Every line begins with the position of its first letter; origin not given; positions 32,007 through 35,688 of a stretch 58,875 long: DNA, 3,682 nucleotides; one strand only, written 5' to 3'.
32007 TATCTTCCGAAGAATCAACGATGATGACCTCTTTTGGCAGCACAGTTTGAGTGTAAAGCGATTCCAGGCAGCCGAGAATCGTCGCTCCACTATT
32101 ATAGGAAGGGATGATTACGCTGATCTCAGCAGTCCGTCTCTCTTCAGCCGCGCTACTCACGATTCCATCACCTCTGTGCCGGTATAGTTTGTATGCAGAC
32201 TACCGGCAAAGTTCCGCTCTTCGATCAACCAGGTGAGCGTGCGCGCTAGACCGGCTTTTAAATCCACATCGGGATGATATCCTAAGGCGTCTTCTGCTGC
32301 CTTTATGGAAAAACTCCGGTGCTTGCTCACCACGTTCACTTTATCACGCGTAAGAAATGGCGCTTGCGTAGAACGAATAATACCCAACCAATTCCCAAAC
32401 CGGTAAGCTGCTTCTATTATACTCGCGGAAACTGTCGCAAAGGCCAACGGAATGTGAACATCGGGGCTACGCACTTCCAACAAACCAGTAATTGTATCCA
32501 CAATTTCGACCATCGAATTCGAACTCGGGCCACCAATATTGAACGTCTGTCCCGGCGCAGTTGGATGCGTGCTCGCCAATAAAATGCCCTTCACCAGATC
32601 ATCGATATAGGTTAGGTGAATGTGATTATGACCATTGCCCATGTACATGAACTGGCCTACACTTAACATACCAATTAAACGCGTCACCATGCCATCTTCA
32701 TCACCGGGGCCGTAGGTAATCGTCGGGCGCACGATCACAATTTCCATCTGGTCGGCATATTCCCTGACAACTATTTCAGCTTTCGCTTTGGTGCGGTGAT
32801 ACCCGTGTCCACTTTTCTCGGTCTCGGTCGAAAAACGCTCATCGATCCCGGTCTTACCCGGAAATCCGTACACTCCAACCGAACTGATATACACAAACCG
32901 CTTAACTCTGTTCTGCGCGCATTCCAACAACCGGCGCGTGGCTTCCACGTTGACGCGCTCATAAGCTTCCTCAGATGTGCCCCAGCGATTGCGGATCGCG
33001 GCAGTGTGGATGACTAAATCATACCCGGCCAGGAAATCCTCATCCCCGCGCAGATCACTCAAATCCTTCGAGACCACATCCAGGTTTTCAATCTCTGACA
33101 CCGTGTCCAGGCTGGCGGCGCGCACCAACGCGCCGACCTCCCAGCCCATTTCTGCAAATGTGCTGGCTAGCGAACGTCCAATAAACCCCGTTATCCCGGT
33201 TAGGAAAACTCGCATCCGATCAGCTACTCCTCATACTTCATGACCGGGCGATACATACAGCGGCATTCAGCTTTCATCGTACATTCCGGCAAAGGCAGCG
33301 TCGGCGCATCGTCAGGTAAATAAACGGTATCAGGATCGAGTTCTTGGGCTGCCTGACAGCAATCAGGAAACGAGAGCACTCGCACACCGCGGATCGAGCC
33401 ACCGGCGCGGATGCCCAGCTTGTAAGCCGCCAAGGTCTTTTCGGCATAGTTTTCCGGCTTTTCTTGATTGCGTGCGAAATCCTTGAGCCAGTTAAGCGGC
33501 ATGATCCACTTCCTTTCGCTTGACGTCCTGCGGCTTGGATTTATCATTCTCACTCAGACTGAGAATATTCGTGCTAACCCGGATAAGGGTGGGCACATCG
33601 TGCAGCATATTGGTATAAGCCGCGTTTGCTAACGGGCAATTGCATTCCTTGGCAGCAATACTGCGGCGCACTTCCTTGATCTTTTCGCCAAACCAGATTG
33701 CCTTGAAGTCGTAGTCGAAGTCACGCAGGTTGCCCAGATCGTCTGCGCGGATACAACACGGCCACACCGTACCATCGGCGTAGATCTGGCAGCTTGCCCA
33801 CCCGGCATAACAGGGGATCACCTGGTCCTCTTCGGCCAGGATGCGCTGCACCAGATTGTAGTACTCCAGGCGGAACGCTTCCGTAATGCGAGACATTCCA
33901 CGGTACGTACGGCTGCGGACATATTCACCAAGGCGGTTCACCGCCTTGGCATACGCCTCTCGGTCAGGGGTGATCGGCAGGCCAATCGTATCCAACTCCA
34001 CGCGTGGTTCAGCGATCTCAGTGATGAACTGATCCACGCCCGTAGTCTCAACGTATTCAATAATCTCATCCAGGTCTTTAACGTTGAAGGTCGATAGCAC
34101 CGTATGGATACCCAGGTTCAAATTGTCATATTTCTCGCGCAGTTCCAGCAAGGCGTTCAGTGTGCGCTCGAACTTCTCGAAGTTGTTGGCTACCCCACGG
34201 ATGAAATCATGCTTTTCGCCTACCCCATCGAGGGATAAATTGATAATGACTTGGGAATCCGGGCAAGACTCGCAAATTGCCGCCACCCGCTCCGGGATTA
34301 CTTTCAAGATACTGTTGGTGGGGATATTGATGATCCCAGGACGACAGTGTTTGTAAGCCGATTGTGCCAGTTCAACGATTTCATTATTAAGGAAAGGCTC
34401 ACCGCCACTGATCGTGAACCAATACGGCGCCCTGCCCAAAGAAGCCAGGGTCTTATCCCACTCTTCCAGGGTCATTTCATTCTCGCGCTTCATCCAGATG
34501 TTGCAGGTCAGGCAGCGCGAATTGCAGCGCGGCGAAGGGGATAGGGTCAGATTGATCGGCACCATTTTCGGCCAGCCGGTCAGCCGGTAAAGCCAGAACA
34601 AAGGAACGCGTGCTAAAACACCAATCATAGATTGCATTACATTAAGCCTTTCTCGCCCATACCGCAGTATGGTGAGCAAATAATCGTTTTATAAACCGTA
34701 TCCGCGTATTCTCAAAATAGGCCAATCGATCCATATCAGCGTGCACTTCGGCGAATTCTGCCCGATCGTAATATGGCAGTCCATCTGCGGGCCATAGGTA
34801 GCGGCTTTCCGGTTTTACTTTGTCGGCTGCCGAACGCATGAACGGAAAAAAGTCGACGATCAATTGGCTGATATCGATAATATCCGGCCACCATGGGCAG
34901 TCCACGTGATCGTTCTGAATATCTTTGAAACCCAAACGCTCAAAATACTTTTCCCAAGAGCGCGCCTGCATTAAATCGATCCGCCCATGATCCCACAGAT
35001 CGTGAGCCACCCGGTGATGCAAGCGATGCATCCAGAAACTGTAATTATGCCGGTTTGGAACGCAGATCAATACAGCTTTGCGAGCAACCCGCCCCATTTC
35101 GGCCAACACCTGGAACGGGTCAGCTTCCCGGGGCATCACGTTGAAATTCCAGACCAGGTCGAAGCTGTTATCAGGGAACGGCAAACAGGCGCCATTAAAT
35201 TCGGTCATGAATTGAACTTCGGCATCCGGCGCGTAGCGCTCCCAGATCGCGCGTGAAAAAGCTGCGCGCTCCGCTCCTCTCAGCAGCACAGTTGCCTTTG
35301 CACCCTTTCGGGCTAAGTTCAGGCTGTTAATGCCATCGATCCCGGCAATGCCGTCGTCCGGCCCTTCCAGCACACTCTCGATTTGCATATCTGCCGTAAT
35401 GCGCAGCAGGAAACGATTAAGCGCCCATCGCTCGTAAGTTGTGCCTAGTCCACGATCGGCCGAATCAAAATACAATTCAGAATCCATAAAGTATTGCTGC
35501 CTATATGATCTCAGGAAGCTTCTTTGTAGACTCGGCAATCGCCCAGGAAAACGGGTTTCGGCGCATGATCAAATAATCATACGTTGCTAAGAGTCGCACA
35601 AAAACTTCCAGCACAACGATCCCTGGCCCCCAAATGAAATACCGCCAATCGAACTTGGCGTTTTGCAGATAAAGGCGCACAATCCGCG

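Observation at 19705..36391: Fourteen-gene, about 16.7 kb co-directional operon joining isoprenoid-lipid synthesis, glycosylation, a radical SAM/SPASM enzyme and a PEP-dikinase-like enzyme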

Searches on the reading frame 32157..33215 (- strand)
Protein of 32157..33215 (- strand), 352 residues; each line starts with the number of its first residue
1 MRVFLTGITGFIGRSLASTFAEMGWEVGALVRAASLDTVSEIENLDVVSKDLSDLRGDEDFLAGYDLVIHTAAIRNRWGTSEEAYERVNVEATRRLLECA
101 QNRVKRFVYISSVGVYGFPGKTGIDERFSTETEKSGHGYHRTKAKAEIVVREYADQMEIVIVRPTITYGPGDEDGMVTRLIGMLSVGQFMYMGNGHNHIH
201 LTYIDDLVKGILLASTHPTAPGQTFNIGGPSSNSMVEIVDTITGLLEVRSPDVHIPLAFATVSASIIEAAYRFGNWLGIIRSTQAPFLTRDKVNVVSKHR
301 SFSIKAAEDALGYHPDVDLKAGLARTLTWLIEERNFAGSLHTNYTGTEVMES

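Call 3: search_protein_families(library=pfam, proteins=[window:32157-33215:-], max_evalue=0.01)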
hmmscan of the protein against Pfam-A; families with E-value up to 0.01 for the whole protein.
window:32157-33215:- (352 aa): 7 families
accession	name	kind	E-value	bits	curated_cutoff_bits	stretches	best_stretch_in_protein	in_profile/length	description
PF01370.27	Epimerase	-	5.4e-38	131.2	20.9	1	3-228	1-240/240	NAD dependent epimerase/dehydratase family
PF01073.25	3Beta_HSD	-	5.2e-22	78.6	22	1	5-223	2-237/280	3-beta hydroxysteroid dehydrogenase/isomerase family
PF16363.11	GDP_Man_Dehyd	-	7e-21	75.5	27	1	5-243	2-271/332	GDP-mannose 4,6 dehydratase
PF07993.18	NAD_binding_4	-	5.9e-17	62.1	20.1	1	64-178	88-217/258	Male sterility protein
PF13460.12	NAD_binding_10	-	1.3e-13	51.6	27.2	1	7-167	1-146/184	NAD(P)H-binding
PF04321.23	RmlD_sub_bind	-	3.1e-13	49.9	27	1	1-173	1-157/287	RmlD substrate binding domain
PF05368.20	NmrA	-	6e-05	23.2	27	1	3-111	5-105/298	NmrA-like family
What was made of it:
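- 32157..33215 (-): Extended SDR (NAD-dependent epimerase/dehydratase/reductase). It matches PF01370 at 131 bits (call 3).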

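Call 5: search_protein_families(library=ncbifam, proteins=[window:32157-33215:-], max_evalue=0.001)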
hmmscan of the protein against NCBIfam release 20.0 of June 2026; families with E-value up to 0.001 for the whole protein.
window:32157-33215:- (352 aa): 24 families
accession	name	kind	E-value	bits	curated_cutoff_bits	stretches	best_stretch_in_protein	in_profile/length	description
TIGR03466.1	HpnA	hypoth_equivalog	2.5e-39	135.1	367.65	1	1-333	1-324/327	hopanoid-associated sugar epimerase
NF042422.1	oxyalk_red_OleD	equivalog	3.8e-35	121.8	580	1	1-327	1-325/329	2-alkyl-3-oxoalkanoate reductase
NF042423.1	oxyalk_red_Shew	equivalog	1.2e-30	106.8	580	1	2-325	10-330/331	2-alkyl-3-oxoalkanoate reductase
TIGR04180.1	EDH_00030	hypoth_equivalog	9.2e-22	77.5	475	1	3-248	1-258/297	NAD-dependent 4,6-dehydratase LegB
NF052578.1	StrlDmthSdmBMthl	equivalog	1.8e-20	74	600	1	1-258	1-257/328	sterol demethylase protein SdmB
TIGR01746.1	Thioester-redct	subfamily_domain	3.6e-19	69.3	213.35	1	65-241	89-279/371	thioester reductase domain-containing protein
TIGR01181.1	dTDP_gluc_dehyt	equivalog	1.4e-18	67.1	365.1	1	3-336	2-317/321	dTDP-glucose 4,6-dehydratase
TIGR01777.1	yfcH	hypoth_equivalog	1.5e-17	64.1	207.35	1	3-247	1-242/292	TIGR01777 family oxidoreductase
NF005539.0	PRK07201.1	equivalog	3.1e-17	62.6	549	1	1-171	1-181/657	SDR family oxidoreductase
TIGR01179.1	galE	equivalog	1.8e-13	50.1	262.3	1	3-163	2-172/332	UDP-glucose 4-epimerase GalE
TIGR02197.1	heptose_epim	equivalog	5.1e-13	48.9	274.6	1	4-246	2-260/316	ADP-glyceromanno-heptose 6-epimerase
NF043036.1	ErythonDh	equivalog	3.3e-12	46.2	325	1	1-171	1-184/321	D-erythronate dehydrogenase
NF050030.1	thlkprotThyD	equivalog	2.9e-11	43.1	400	1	1-247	1-251/305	thylakoid membrane protein ThyD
NF004520.0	PRK05865.1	equivalog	2.3e-10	39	1509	1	1-250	1-207/854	sugar epimerase family protein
TIGR01214.1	rmlD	equivalog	3.7e-09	36.1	224.05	1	2-172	1-155/285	dTDP-4-dehydrorhamnose reductase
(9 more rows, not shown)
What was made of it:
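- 32157..33215 (-): The best NCBIfam hits are HpnA-like and OleD-like, both below cut-off (call 5).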

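Call 30: search_solved_structures(query=window:32157-33215:-, max_evalue=1e-10)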
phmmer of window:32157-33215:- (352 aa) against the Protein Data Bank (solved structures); distinct sequences matched with E-value up to 1e-10: 10.
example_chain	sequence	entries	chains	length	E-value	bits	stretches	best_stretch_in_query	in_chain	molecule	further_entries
3wj7_A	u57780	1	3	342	3.6e-17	65.9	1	4-317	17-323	Putative oxidoreductase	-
8vr2_A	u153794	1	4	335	7e-16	61.6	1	2-250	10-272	NAD-dependent epimerase/dehydratase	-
9g83_P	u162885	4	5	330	7.2e-16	61.6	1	4-272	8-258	NAD-dependent epimerase/dehydratase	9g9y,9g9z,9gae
6zl6_A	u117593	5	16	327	1.2e-15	60.9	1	2-242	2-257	Epimerase domain-containing protein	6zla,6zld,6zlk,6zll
6zlj_A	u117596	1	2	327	3e-15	59.5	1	2-242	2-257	Epimerase domain-containing protein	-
6kv9_A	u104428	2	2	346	7.1e-15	58.3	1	3-245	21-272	MoeE5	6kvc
6pmh_A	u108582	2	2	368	2.3e-14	56.7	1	3-249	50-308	UDP-glucose 4-epimerase related protein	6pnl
1r6d_A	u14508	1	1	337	3.1e-12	49.6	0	35-232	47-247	TDP-glucose-4,6-dehydratase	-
1r66_A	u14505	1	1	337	3.3e-12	49.6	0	35-232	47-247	TDP-glucose-4,6-dehydratase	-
4id9_A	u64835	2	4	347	7.1e-12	48.4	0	3-118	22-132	SHORT-CHAIN DEHYDROGENASE/REDUCTASE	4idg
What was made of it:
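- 32157..33215 (-): PDB hits include the UDP-GlcA 4-epimerases 6zl6 and MoeE5 (call 30).
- The SDR hits MoeE5 of moenomycin biosynthesis (call 30).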

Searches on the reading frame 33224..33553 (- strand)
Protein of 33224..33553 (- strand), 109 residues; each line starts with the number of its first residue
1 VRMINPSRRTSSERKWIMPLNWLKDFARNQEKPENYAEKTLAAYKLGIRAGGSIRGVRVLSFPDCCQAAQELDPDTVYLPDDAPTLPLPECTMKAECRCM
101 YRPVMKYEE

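Call 3: search_protein_families(library=pfam, proteins=[window:33224-33553:-], max_evalue=0.01)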
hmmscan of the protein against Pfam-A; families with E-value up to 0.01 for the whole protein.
window:33224-33553:- (109 aa): 0 families

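Call 5: search_protein_families(library=ncbifam, proteins=[window:33224-33553:-], max_evalue=0.001)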
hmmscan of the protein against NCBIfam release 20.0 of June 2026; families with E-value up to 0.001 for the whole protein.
window:33224-33553:- (109 aa): 0 families

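Call 48: search_protein_representatives(protein=window:33224-33502:-)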
Query: 92 residues. Proteins with E-value up to 0.001 (for the whole library): 65; up to 1e-10: 21; up to 1e-30: 1. The best 65 are listed.
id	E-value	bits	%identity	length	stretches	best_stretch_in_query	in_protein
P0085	9.9e-35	134.7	44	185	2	14-91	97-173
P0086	2.3e-26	107.9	56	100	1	1-91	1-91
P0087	7.5e-26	106.3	56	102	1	1-91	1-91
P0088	2.7e-23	98.1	56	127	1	1-91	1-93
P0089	8.4e-22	93.3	53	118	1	1-91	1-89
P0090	1.3e-21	92.8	54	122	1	4-91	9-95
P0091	3.1e-19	85.1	56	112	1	14-91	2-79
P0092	1.1e-18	83.3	50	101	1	2-88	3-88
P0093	1.3e-18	83.1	54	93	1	4-91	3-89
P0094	8.6e-18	80.5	51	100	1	4-92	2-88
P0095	2.6e-17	78.9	49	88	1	4-92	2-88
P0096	5.2e-17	78.0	40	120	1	3-91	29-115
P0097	9.6e-17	77.1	55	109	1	20-90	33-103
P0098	2.0e-16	76.1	44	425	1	2-91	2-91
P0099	4.4e-16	75.0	44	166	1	2-91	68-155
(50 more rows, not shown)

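Call 51: find_encoding_contigs(protein=P0098, flank=10000, max_places=2)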
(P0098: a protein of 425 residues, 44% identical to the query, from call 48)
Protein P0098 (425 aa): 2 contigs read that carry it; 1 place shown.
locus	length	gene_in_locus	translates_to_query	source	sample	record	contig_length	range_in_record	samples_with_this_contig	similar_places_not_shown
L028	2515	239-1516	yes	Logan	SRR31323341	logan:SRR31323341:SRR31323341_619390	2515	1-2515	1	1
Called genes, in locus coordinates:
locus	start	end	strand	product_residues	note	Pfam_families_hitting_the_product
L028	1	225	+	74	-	?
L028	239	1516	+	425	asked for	PF04321:RmlD_sub_bind (weak), PF01370:Epimerase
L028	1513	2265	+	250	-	PF00106:adh_short, PF13561:adh_short_C2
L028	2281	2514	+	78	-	?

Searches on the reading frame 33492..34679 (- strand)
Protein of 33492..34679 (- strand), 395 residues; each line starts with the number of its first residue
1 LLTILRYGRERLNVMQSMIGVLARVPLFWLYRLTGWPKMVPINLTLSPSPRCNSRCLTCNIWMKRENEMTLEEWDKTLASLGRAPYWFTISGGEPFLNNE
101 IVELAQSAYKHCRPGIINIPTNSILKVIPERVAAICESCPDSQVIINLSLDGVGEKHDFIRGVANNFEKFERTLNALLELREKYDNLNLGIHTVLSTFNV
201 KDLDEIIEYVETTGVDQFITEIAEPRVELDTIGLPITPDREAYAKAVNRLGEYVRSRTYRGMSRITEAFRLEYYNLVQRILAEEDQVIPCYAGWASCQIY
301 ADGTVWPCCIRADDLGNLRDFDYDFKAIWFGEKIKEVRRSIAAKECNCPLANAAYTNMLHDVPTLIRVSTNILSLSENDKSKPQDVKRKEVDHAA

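Call 3: search_protein_families(library=pfam, proteins=[window:33492-34679:-], max_evalue=0.01)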
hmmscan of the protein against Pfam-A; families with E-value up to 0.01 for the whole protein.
window:33492-34679:- (395 aa): 3 families
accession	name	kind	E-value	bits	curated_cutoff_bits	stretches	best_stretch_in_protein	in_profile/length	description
PF04055.27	Radical_SAM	-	4.5e-14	53.4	29.5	1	47-209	2-165/166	Radical SAM superfamily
PF13186.11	SPASM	-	7.4e-08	33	21.5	1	290-348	1-66/67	Iron-sulfur cluster-binding domain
PF13353.11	Fer4_12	-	0.0049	17.6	22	0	52-117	15-86/137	4Fe-4S single cluster domain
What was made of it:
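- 33492..34637 (-): Radical SAM enzyme with a SPASM/twitch-type auxiliary cluster domain. It matches PF04055 and PF13186 (call 3).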

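Call 5: search_protein_families(library=ncbifam, proteins=[window:33492-34679:-], max_evalue=0.001)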
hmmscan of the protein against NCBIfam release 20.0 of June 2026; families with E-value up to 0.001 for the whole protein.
window:33492-34679:- (395 aa): 41 families (the best 25 are shown)
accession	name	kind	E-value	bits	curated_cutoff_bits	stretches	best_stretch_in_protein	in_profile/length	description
NF033640.1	N_Twi_rSAM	subfamily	1.9e-23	83.2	170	2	41-222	110-309/398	twitch domain-containing radical SAM protein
TIGR04311.1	rSAM_Geo_metal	subfamily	8.8e-16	57.9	400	1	41-220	2-184/423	radical SAM/SPASM family putative metalloenzyme maturase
TIGR03961.1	rSAM_PTO1314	hypoth_equivalog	1.6e-13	50.6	306.05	1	52-331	33-286/332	PTO1314 family radical SAM protein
TIGR04133.1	rSAM_w_lipo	hypoth_equivalog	6.1e-13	48.4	425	1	51-348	33-318/350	TIGR04133 family radical SAM/SPASM protein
TIGR04250.1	SCM_rSAM_ScmE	equivalog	1.4e-12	47.2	400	1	47-224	8-180/358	SynChlorMet cassette radical SAM/SPASM protein ScmE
TIGR03977.1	rSAM_pair_HxsC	equivalog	1.6e-12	46.9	267.9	1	50-213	33-193/292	His-Xaa-Ser system radical SAM maturase HxsC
TIGR04340.1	rSAM_ACGX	hypoth_equivalog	3.3e-12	46.3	400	1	51-347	12-308/341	radical SAM/SPASM domain protein, ACGX system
TIGR04055.1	rSAM_NirJ2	equivalog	3.9e-12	46.3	500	1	51-214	9-165/326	putative heme d1 biosynthesis radical SAM protein NirJ2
TIGR04317.1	W_rSAM_matur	equivalog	5.9e-12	45.4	380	1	45-339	7-300/349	tungsten cofactor oxidoreductase radical SAM maturase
TIGR04546.1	rSAM_ahbC_deAc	equivalog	1e-11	44.3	650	1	50-215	47-205/390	12,18-didecarboxysiroheme deacetylase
TIGR04051.1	rSAM_NirJ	equivalog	1.5e-11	43.9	515.45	1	51-219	11-172/354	heme d1 biosynthesis radical SAM protein NirJ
TIGR04053.2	TIGR04053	equivalog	3e-11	43.2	395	1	57-218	26-181/366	TIGR04053 family radical SAM/SPASM domain-containing protein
TIGR04054.1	rSAM_NirJ1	equivalog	3.2e-11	42.5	650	1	50-217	44-204/387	putative heme d1 biosynthesis radical SAM protein NirJ1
NF050035.1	rSAM_WgK_link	exception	3.5e-11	42.7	650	1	41-216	8-177/367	radical SAM/SPASM peptide maturase WgkB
TIGR04303.1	GeoRSP_rSAM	equivalog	4.7e-10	39.5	400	1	50-218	13-172/325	GeoRSP system radical SAM/SPASM protein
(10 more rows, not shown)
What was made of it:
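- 33492..34637 (-): The best NCBIfam hit is 'twitch domain radical SAM', at 83 bits against a cut-off of 170 (call 5).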

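Call 27: search_solved_structures(query=window:33492-34637:-, max_evalue=0.01)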
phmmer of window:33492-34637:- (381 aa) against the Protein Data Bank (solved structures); distinct sequences matched with E-value up to 0.01: 3.
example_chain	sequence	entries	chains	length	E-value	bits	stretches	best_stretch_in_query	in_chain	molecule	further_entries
6efn_A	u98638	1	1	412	1.3e-05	27.5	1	24-198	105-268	Sporulation killing factor maturation protein SkfB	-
7vob_C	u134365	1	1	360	0.00014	24.1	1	37-166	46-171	Cytosylglucuronate decarboxylase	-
7voc_C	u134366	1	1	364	0.00014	24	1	37-166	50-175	Cytosylglucuronate decarboxylase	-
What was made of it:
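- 33492..34637 (-): PDB matches are only weak: SkfB and the sugar-acting BlsE (call 27).
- The weak PDB hit to SkfB is to a peptide maturase (call 27).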

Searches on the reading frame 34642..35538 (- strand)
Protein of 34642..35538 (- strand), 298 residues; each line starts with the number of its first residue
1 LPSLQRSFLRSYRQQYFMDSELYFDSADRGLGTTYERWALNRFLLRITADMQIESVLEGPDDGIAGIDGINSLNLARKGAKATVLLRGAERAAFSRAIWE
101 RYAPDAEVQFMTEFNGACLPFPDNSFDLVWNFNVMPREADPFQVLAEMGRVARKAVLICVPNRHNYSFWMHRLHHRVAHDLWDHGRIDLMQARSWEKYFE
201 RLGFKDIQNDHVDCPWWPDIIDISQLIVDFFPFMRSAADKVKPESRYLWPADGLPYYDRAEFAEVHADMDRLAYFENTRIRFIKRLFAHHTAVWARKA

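Call 3: search_protein_families(library=pfam, proteins=[window:34642-35538:-], max_evalue=0.01)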
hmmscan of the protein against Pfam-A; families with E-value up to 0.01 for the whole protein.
window:34642-35538:- (298 aa): 4 families
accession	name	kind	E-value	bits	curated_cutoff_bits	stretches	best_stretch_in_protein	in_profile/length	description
PF08241.18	Methyltransf_11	-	1.1e-06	29.7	21.2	1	102-155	37-90/95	Methyltransferase domain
PF13649.12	Methyltransf_25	-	0.00075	20.6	27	1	69-153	9-94/97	Methyltransferase domain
PF13489.12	Methyltransf_23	-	0.0011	19.1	27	1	106-208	62-163/164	Methyltransferase domain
PF07021.18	MetW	-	0.0066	16.5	21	0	121-174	71-120/193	Methionine biosynthesis protein MetW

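Call 5: search_protein_families(library=ncbifam, proteins=[window:34642-35538:-], max_evalue=0.001)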
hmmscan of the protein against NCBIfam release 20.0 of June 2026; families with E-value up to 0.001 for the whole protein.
window:34642-35538:- (298 aa): 0 families
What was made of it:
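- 34642..35487 (-): SAM-dependent methyltransferase (class I, divergent). The Pfam match to Methyltransf_11 is weak (1e-6, call 3), and there is no NCBIfam hit (call 5).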
